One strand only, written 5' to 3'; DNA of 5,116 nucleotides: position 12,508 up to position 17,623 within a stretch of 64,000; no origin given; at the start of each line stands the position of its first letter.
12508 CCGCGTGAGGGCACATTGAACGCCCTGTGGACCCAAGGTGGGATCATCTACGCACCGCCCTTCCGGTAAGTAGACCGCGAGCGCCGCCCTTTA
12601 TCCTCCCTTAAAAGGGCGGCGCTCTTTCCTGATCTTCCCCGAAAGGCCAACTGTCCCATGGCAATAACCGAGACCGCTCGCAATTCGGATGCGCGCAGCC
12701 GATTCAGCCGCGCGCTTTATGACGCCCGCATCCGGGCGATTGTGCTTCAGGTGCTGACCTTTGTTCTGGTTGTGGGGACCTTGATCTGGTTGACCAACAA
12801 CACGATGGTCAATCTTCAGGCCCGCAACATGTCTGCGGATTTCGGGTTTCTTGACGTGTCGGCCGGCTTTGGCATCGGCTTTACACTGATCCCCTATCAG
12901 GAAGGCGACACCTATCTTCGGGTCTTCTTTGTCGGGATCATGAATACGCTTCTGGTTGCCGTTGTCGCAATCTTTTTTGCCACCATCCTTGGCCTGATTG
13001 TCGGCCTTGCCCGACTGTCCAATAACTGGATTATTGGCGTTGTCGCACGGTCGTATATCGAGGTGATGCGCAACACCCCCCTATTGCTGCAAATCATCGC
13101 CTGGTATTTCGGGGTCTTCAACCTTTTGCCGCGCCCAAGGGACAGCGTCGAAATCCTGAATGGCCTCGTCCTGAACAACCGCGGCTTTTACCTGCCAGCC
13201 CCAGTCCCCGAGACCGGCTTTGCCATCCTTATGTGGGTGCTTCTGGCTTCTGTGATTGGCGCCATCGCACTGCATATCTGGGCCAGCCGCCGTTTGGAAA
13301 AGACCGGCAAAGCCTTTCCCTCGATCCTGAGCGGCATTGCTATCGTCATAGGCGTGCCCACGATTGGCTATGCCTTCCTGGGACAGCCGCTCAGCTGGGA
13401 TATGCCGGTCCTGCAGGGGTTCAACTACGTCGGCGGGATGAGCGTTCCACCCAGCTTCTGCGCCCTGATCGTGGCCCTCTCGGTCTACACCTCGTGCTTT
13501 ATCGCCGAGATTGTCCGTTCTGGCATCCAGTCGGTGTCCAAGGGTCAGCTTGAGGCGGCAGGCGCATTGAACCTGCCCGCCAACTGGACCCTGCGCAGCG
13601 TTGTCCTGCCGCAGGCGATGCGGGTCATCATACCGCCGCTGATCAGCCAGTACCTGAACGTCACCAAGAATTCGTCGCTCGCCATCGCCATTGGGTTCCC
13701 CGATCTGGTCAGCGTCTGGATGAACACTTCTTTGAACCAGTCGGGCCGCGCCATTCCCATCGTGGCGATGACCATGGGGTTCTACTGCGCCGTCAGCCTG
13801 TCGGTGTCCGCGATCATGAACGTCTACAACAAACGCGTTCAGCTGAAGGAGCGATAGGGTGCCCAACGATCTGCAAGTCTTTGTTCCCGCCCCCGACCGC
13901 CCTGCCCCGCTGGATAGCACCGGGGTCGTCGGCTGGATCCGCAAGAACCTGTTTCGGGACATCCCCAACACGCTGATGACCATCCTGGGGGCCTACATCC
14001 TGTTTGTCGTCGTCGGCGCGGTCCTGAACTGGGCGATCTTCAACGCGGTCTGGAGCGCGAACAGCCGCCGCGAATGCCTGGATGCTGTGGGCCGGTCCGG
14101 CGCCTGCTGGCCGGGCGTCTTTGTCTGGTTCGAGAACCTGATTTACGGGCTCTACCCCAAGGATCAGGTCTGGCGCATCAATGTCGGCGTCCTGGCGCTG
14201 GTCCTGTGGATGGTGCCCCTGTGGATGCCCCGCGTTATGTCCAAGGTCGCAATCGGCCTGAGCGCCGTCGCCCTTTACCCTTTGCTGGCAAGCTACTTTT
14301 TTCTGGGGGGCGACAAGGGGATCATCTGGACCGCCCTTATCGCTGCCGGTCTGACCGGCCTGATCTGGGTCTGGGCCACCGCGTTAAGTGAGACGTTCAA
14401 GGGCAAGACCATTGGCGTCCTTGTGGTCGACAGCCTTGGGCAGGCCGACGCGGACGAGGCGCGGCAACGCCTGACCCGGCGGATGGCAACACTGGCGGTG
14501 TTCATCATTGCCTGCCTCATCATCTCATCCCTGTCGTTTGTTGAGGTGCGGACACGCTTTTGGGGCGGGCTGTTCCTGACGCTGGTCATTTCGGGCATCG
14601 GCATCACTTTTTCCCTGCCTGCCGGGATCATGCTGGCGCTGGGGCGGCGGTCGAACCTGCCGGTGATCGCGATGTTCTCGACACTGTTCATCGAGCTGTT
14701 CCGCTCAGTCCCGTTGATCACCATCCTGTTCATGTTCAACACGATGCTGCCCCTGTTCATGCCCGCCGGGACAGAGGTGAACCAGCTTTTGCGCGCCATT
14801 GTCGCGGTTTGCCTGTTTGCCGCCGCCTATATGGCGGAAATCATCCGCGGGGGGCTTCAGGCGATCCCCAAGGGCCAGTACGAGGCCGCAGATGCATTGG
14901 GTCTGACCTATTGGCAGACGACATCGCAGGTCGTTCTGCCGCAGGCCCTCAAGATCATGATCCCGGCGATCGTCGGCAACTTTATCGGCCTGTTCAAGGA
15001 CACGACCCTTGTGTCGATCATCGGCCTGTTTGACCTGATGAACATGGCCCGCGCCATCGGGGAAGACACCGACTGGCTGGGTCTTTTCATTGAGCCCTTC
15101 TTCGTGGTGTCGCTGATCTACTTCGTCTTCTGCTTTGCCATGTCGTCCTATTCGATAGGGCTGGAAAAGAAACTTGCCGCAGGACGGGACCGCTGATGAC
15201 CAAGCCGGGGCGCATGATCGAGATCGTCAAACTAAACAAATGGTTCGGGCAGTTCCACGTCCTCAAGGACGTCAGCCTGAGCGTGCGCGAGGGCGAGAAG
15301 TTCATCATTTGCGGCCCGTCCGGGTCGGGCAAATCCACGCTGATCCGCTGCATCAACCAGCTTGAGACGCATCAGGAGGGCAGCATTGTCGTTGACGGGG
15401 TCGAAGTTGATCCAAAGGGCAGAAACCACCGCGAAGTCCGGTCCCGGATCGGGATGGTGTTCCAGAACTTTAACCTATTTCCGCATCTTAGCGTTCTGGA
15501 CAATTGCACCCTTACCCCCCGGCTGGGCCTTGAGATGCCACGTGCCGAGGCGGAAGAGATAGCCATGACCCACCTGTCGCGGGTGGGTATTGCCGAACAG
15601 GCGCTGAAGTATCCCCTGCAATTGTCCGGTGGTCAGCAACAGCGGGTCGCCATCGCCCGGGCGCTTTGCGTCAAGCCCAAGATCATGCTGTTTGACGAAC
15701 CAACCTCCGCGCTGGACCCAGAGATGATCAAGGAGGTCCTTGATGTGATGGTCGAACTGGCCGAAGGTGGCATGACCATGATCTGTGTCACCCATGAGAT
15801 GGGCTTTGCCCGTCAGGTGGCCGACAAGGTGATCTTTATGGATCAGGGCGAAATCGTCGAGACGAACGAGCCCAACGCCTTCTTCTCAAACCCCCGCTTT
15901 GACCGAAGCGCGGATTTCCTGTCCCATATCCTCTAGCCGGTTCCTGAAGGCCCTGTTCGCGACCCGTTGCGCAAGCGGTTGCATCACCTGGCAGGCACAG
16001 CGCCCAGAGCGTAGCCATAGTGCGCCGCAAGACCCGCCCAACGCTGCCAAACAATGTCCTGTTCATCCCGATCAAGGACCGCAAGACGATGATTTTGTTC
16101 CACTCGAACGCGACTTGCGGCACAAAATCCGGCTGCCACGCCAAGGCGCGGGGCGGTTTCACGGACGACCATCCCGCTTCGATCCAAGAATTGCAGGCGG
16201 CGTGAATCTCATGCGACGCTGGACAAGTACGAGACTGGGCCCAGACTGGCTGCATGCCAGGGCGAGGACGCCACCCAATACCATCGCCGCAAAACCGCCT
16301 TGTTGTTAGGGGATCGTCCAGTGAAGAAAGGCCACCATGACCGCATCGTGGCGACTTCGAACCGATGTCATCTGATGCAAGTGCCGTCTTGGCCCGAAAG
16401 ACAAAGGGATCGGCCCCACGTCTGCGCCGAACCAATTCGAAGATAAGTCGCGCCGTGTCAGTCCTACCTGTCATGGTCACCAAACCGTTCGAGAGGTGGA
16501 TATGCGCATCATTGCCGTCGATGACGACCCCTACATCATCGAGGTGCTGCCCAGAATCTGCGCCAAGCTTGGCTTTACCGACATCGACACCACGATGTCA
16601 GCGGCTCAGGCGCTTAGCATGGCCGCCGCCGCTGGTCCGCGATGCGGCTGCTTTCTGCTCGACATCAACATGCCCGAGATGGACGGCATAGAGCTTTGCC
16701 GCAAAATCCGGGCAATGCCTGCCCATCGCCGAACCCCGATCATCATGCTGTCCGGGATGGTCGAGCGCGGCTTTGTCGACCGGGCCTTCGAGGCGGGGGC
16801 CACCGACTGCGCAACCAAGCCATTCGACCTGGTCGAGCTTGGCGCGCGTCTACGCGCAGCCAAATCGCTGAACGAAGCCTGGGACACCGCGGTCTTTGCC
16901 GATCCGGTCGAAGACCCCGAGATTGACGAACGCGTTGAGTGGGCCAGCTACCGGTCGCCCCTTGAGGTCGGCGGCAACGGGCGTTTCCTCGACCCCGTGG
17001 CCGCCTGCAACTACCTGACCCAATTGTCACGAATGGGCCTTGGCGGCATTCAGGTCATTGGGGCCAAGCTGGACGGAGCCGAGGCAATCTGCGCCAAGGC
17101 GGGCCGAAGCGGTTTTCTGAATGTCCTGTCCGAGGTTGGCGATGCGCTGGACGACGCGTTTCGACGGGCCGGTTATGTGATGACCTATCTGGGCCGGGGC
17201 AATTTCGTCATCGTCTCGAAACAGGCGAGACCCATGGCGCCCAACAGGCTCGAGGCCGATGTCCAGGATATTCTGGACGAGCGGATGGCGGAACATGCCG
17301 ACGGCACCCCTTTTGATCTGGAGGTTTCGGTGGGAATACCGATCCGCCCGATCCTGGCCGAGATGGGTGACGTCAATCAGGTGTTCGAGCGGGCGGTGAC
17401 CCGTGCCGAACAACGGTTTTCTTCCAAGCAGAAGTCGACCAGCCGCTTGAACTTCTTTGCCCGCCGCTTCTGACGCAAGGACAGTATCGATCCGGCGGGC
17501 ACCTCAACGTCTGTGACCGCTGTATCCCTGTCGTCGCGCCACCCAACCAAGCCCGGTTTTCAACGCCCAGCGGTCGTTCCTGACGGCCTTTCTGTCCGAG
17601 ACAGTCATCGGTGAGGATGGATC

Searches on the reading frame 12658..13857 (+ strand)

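Call 64: search_protein_families(library=pfam, proteins=[window:12658-13857:+], max_evalue=0.00001)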
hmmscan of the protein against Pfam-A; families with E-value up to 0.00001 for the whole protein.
window:12658-13857:+ (399 aa): 1 family
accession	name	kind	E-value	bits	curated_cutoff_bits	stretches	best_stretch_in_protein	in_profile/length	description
PF00528.27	BPD_transp_1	-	6.2e-14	52.6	26.4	1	109-394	2-182/184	Binding-protein-dependent transport system inner membrane component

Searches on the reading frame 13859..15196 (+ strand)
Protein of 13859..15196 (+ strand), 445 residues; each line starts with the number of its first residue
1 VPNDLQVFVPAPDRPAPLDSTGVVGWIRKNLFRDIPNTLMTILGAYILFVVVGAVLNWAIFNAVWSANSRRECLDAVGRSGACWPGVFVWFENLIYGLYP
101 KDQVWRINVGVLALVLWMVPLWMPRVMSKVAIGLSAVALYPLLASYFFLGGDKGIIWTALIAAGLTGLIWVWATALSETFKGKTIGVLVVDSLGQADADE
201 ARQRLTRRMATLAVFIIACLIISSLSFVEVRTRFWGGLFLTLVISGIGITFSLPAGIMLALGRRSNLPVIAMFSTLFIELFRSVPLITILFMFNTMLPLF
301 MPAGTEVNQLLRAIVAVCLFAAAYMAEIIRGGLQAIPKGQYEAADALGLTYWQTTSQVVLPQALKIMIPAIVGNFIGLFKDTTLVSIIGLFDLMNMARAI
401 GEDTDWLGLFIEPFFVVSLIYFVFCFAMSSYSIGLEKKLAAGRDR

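Call 64: search_protein_families(library=pfam, proteins=[window:13859-15196:+], max_evalue=0.00001)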
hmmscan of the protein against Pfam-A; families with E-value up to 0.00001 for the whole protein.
window:13859-15196:+ (445 aa): 1 family
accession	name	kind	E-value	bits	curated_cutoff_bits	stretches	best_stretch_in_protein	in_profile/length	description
PF00528.27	BPD_transp_1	-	1.5e-22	80.7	26.4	1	253-429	2-172/184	Binding-protein-dependent transport system inner membrane component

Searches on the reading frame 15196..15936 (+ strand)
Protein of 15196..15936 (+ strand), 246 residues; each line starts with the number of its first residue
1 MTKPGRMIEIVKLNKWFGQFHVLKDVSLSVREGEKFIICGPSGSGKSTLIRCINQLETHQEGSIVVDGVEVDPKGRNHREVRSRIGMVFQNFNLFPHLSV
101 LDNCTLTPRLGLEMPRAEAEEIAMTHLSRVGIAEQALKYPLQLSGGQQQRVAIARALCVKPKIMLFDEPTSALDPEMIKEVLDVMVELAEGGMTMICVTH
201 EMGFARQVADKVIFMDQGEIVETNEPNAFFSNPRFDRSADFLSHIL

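Call 64: search_protein_families(library=pfam, proteins=[window:15196-15936:+], max_evalue=0.00001)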
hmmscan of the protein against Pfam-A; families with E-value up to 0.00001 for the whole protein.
window:15196-15936:+ (246 aa): 3 families
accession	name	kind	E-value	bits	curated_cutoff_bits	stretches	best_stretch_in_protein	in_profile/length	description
PF00005.33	ABC_tran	-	6e-39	134.2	25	1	23-171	1-137/137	ABC transporter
PF13304.12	AAA_21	-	5.5e-12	46.8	27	1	152-202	250-300/304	AAA domain, putative AbiEii toxin, Type IV TA system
PF02463.25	SMC_N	-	2.4e-07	30.8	40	1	36-213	27-209/220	RecF/RecN/SMC N terminal domain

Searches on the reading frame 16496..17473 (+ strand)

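Call 65: search_protein_families(library=pfam, proteins=[window:16496-17473:+], max_evalue=0.00001)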
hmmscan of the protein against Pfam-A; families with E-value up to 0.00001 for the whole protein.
window:16496-17473:+ (325 aa): 1 family
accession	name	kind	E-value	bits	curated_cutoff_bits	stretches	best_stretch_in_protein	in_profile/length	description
PF00072.30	Response_reg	-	3.4e-23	82.4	30.2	1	5-119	1-110/111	Response regulator receiver domain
